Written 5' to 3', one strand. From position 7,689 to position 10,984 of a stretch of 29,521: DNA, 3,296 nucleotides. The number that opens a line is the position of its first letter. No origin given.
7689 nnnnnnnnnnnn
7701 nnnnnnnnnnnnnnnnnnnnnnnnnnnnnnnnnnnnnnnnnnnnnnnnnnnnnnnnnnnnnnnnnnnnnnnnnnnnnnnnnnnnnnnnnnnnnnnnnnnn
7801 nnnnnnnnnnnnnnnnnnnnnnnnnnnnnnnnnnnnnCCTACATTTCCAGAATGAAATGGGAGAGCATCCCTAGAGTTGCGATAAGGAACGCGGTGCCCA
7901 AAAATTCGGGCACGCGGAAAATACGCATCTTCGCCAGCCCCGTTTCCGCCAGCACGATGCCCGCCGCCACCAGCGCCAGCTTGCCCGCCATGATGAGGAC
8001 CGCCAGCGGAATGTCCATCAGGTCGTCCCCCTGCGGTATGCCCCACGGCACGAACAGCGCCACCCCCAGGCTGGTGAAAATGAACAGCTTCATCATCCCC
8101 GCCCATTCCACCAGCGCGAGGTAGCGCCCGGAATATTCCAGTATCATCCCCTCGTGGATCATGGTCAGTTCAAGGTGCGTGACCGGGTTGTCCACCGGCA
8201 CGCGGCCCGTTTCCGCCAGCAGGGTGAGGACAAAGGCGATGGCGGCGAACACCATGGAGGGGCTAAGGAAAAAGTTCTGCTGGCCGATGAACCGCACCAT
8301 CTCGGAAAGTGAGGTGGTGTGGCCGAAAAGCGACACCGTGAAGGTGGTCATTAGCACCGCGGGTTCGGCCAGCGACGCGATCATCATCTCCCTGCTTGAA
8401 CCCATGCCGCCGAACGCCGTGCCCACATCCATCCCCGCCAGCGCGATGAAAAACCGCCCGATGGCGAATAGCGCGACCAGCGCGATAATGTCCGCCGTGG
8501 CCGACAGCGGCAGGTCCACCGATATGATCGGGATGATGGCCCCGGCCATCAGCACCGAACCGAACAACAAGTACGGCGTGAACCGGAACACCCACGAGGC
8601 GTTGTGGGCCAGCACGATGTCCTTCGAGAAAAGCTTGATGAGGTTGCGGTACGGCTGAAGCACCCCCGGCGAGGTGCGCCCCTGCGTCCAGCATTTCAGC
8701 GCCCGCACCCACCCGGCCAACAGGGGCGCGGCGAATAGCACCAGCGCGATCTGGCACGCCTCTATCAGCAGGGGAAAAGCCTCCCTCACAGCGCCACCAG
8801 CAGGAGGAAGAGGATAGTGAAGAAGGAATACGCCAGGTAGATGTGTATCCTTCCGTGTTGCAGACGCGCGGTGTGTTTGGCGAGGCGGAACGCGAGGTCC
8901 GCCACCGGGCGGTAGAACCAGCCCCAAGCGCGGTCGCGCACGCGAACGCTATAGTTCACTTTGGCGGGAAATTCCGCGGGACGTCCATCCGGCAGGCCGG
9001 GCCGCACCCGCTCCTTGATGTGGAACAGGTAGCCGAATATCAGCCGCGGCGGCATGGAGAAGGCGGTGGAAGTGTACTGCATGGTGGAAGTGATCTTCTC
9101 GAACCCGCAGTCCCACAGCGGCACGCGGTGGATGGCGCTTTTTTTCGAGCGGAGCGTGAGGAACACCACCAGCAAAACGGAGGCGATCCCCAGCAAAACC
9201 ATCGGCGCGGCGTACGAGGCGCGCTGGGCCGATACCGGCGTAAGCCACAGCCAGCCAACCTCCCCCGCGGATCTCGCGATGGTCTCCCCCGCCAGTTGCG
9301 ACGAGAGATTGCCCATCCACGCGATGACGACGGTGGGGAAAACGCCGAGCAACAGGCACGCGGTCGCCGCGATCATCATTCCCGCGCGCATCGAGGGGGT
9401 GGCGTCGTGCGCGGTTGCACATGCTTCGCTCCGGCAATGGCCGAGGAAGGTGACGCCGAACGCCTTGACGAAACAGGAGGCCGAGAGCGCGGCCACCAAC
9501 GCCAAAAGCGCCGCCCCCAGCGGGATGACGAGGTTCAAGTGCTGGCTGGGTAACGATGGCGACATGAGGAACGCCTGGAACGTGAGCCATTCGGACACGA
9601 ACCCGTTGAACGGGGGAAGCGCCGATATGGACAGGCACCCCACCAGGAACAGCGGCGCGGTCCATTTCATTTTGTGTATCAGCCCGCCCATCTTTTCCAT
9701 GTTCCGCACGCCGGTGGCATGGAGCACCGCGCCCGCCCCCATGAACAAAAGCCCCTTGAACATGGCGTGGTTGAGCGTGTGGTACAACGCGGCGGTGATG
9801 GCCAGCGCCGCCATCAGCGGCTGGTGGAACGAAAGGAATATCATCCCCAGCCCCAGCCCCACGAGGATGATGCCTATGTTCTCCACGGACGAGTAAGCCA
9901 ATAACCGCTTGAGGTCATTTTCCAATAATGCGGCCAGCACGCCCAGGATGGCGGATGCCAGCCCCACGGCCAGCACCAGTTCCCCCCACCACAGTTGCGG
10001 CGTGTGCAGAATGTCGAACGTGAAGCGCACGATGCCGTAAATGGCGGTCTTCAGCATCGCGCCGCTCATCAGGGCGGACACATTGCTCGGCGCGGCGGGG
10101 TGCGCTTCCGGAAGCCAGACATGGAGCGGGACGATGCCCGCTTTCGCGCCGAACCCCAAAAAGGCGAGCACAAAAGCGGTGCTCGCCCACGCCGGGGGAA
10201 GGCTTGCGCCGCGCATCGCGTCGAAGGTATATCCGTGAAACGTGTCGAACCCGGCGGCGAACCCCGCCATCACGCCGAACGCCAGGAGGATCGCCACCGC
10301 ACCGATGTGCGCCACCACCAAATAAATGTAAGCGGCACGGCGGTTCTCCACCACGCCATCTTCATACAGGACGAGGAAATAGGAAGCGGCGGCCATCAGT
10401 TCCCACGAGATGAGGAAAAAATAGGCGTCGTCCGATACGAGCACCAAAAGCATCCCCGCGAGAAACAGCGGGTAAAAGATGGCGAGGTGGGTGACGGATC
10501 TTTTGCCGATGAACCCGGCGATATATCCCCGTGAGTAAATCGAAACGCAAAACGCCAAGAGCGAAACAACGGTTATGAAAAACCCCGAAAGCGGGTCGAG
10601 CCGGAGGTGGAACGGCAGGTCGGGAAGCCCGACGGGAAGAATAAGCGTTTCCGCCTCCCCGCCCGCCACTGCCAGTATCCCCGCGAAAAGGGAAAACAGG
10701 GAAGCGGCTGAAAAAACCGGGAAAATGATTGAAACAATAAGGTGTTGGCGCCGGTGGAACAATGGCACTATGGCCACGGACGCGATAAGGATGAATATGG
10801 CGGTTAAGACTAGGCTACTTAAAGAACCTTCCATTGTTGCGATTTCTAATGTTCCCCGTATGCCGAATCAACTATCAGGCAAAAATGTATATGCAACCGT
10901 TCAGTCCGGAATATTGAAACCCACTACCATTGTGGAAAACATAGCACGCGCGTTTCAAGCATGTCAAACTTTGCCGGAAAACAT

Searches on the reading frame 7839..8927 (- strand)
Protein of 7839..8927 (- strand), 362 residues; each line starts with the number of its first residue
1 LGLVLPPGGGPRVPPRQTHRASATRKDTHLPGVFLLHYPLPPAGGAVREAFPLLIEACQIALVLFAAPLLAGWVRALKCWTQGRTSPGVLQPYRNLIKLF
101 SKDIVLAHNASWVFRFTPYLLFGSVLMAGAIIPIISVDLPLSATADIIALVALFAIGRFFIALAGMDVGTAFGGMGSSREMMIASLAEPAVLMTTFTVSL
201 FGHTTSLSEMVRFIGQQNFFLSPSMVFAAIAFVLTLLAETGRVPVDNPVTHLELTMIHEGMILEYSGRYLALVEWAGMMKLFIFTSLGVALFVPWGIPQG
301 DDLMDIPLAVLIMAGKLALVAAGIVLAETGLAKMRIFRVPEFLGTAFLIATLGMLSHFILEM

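Call 8: search_protein_families(library=pfam, proteins=[window:7839-8927:-])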
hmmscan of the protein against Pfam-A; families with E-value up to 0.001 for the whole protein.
window:7839-8927:- (362 aa): 1 family
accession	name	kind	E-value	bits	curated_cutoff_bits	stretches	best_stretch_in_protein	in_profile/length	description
PF00146.26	NADHdh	-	4.1e-40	138.4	27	1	60-354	6-293/298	NADH dehydrogenase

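Call 9: search_protein_families(library=ncbifam, proteins=[window:7839-8927:-])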
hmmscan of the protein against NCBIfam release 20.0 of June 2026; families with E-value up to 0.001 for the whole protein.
window:7839-8927:- (362 aa): 3 families
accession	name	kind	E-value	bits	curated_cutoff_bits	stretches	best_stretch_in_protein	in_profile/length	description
NF004741.0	PRK06076.1-2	equivalog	2.2e-16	60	305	1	84-338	63-309/337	NADH-quinone oxidoreductase subunit NuoH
NF004740.0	PRK06076.1-1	equivalog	8.5e-09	35.4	399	1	62-342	24-300/325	NADH-quinone oxidoreductase subunit NuoH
NF004743.0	PRK06076.1-4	equivalog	1.3e-05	24.3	494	1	86-293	56-268/433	NADH-quinone oxidoreductase subunit NuoH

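Call 56: search_solved_structures(query=window:7839-8789:-, show_alignments=3, max_evalue=1e-8)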
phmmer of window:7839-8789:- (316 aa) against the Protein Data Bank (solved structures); distinct sequences matched with E-value up to 1e-8: 5.
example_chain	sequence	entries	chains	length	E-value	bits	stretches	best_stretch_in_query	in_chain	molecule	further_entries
7z0s_D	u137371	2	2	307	4.7e-43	151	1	15-310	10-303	Formate hydrogenlyase subunit 4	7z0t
6cfw_M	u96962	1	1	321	7.9e-19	71.5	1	20-299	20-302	Mbh13 NADH dehydrogenase subunit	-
7ar7_H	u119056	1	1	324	2.2e-09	40.5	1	39-249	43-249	NADH-ubiquinone oxidoreductase chain 1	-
7aqq_H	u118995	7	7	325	2.6e-09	40.3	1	39-249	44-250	NADH-ubiquinone oxidoreductase chain 1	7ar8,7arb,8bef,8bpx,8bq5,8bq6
7a23_H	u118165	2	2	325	3.6e-09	39.8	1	39-249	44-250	Nad1m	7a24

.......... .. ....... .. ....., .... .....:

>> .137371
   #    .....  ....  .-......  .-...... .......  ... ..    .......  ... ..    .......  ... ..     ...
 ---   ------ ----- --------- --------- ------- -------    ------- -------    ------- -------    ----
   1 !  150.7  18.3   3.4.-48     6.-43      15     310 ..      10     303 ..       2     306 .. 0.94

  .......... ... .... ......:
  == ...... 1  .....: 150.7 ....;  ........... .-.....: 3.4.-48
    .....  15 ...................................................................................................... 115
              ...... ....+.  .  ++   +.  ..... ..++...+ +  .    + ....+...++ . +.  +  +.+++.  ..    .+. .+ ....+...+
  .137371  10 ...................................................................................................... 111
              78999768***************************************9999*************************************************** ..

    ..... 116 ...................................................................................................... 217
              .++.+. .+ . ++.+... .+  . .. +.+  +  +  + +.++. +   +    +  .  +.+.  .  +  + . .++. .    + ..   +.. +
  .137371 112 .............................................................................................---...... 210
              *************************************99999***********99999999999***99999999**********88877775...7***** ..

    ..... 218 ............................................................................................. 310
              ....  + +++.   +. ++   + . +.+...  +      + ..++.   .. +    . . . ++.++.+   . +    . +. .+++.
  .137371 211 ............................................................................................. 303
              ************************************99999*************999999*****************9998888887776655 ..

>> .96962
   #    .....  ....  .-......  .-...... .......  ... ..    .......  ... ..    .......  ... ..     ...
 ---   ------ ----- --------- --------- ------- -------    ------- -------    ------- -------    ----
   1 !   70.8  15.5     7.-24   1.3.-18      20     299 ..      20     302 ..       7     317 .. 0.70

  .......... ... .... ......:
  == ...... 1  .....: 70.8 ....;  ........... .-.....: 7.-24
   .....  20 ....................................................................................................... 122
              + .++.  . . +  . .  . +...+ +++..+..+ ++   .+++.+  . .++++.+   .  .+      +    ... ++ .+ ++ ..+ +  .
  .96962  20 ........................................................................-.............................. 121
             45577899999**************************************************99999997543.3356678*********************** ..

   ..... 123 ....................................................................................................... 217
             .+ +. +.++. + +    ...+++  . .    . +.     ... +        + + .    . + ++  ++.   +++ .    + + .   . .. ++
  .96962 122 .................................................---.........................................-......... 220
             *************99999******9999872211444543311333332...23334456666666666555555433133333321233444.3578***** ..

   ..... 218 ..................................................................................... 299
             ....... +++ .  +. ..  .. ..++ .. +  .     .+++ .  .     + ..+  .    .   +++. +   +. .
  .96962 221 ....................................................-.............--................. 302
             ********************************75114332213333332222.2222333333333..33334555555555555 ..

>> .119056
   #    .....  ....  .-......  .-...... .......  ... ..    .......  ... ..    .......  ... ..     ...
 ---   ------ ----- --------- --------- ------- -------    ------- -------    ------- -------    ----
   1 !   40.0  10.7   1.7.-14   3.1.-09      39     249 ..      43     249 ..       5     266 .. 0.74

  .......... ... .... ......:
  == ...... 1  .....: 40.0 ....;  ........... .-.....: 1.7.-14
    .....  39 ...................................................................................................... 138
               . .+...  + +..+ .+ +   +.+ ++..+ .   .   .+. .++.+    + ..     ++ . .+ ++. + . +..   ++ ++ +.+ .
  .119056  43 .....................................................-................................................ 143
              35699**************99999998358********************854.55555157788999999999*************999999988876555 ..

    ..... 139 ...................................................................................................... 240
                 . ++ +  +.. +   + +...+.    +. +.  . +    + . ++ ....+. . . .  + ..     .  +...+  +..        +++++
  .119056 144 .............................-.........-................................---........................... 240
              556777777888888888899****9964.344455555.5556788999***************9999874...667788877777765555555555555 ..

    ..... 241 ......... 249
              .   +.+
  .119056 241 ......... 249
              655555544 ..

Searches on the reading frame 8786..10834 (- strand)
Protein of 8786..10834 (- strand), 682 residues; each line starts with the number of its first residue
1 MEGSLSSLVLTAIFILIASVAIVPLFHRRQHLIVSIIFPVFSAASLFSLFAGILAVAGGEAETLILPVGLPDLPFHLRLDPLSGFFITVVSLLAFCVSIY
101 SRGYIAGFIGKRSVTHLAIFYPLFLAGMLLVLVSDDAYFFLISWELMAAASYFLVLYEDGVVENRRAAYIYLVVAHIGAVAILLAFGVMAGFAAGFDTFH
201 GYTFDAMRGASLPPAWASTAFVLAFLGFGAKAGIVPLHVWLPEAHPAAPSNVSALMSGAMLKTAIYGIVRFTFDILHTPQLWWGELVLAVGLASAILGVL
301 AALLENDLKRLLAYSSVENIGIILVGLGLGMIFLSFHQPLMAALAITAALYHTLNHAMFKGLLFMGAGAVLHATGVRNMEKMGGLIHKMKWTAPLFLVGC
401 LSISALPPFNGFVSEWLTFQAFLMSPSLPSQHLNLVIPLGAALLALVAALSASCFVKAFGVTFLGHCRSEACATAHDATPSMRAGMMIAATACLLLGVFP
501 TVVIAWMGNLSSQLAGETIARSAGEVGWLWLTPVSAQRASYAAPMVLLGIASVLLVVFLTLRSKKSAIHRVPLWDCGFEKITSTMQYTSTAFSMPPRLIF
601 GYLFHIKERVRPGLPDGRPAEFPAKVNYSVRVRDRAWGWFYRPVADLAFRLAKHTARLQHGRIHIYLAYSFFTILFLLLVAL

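Call 8: search_protein_families(library=pfam, proteins=[window:8786-10834:-])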
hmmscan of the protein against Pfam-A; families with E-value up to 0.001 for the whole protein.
window:8786-10834:- (682 aa): 2 families
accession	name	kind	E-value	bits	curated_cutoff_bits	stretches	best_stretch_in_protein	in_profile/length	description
PF00361.26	Proton_antipo_M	-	6.1e-50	170.5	21.5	1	135-423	2-276/294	NADH:quinone oxidoreductase/Mrp antiporter, TM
PF00662.26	Proton_antipo_N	-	1.5e-06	28.4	24.5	1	71-106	7-42/51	NADH-Ubiquinone oxidoreductase (complex I), chain 5 N-terminus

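Call 9: search_protein_families(library=ncbifam, proteins=[window:8786-10834:-])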
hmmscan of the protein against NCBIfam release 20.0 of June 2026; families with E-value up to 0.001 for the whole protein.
window:8786-10834:- (682 aa): 73 families (the best 25 are shown)
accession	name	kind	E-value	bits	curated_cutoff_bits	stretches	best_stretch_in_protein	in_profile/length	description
NF005086.0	PRK06521.1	equivalog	2.7e-244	812.6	667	1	8-681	7-667/669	hydrogenase 4 subunit B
NF006418.0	PRK08667.1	equivalog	1.4e-155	519.5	794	2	6-508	3-494/644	hydrogenase membrane subunit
NF006240.0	PRK08376.1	subfamily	6.2e-77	259.7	662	1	50-504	57-496/521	putative monovalent cation/H+ antiporter subunit D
NF005958.0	PRK08042.1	equivalog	1.3e-68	232.3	727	1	7-612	5-572/608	formate hydrogenlyase subunit 3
NF006419.0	PRK08668.1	equivalog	2e-66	225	617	1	12-523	8-490/613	NADH dehydrogenase subunit M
NF009310.0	PRK12668.1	equivalog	1.5e-64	218.8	564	1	10-507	7-441/584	Na(+)/H(+) antiporter subunit D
NF009288.0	PRK12648.1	equivalog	1e-59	202.6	1104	1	12-509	9-480/954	monovalent cation/H+ antiporter subunit A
TIGR00940.1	2a6301s01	subfamily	4.5e-59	200.5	920.45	1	12-505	5-494/793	monovalent cation:proton antiporter subunit A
NF009287.0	PRK12647.1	equivalog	3.6e-57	194.4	937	1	8-511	2-478/773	putative monovalent cation/H+ antiporter subunit A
NF009285.0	PRK12645.1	equivalog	5.4e-56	190.3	1028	1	10-505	5-498/804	Na+/H+ antiporter subunit A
NF005044.0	PRK06458.1-4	equivalog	1.6e-55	189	610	1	76-455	69-445/531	hydrogenase 4 subunit F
NF009290.0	PRK12650.1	equivalog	9.1e-54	182.7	980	1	6-518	4-490/966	DUF4040 family protein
TIGR01972.1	NDH_I_M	subfamily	1.7e-52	178.7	263.8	1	33-514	29-482/486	NADH-quinone oxidoreductase subunit M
NF005046.0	PRK06459.1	equivalog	2.8e-50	171.5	460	1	81-608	46-527/587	hydrogenase 4 subunit B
NF005097.0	PRK06525.1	equivalog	4.2e-50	170.9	430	1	10-490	7-465/480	hydrogenase 4 subunit D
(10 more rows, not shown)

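Call 74: search_solved_structures(query=window:8786-10834:-, show_alignments=1, max_evalue=1e-25)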
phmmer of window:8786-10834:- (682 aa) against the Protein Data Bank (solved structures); distinct sequences matched with E-value up to 1e-25: 11.
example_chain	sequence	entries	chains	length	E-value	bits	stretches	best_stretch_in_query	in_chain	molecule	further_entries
7z0s_C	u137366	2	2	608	3.5e-59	204.2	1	8-612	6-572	Formate hydrogenlyase subunit 3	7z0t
6cfw_H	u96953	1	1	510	2.9e-55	191.2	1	73-502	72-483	Monovalent cation/H+ antiporter subunit D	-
7qru_A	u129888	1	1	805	5e-43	150.8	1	22-562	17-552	Na+/H+ antiporter subunit A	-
6u8y_X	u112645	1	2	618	4.9e-39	137.6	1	92-512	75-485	NADH dehydrogenase subunit M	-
6z16_A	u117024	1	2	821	1.2e-38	136.3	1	14-503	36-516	Multisubunit Na+/H+ antiporter, A subunit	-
4he8_L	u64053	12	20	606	6.1e-36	127.4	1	11-497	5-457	NADH-quinone oxidoreductase subunit 12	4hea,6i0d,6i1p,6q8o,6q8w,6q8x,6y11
6hum_F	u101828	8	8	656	2e-35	125.7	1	78-416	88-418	NADH dehydrogenase subunit 5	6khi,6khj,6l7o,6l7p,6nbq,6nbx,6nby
7d3u_A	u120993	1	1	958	4.2e-31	111.4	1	74-427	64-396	Monovalent Na+/H+ antiporter subunit A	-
8e9g_L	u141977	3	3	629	2.9e-29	105.3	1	40-497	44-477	NADH-quinone oxidoreductase, L subunit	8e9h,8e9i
7qru_D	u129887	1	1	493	1.5e-28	103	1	8-456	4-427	Na+/H+ antiporter subunit D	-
6hum_D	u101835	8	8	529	2e-26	95.9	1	119-467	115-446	NAD(P)H-quinone oxidoreductase chain 4 1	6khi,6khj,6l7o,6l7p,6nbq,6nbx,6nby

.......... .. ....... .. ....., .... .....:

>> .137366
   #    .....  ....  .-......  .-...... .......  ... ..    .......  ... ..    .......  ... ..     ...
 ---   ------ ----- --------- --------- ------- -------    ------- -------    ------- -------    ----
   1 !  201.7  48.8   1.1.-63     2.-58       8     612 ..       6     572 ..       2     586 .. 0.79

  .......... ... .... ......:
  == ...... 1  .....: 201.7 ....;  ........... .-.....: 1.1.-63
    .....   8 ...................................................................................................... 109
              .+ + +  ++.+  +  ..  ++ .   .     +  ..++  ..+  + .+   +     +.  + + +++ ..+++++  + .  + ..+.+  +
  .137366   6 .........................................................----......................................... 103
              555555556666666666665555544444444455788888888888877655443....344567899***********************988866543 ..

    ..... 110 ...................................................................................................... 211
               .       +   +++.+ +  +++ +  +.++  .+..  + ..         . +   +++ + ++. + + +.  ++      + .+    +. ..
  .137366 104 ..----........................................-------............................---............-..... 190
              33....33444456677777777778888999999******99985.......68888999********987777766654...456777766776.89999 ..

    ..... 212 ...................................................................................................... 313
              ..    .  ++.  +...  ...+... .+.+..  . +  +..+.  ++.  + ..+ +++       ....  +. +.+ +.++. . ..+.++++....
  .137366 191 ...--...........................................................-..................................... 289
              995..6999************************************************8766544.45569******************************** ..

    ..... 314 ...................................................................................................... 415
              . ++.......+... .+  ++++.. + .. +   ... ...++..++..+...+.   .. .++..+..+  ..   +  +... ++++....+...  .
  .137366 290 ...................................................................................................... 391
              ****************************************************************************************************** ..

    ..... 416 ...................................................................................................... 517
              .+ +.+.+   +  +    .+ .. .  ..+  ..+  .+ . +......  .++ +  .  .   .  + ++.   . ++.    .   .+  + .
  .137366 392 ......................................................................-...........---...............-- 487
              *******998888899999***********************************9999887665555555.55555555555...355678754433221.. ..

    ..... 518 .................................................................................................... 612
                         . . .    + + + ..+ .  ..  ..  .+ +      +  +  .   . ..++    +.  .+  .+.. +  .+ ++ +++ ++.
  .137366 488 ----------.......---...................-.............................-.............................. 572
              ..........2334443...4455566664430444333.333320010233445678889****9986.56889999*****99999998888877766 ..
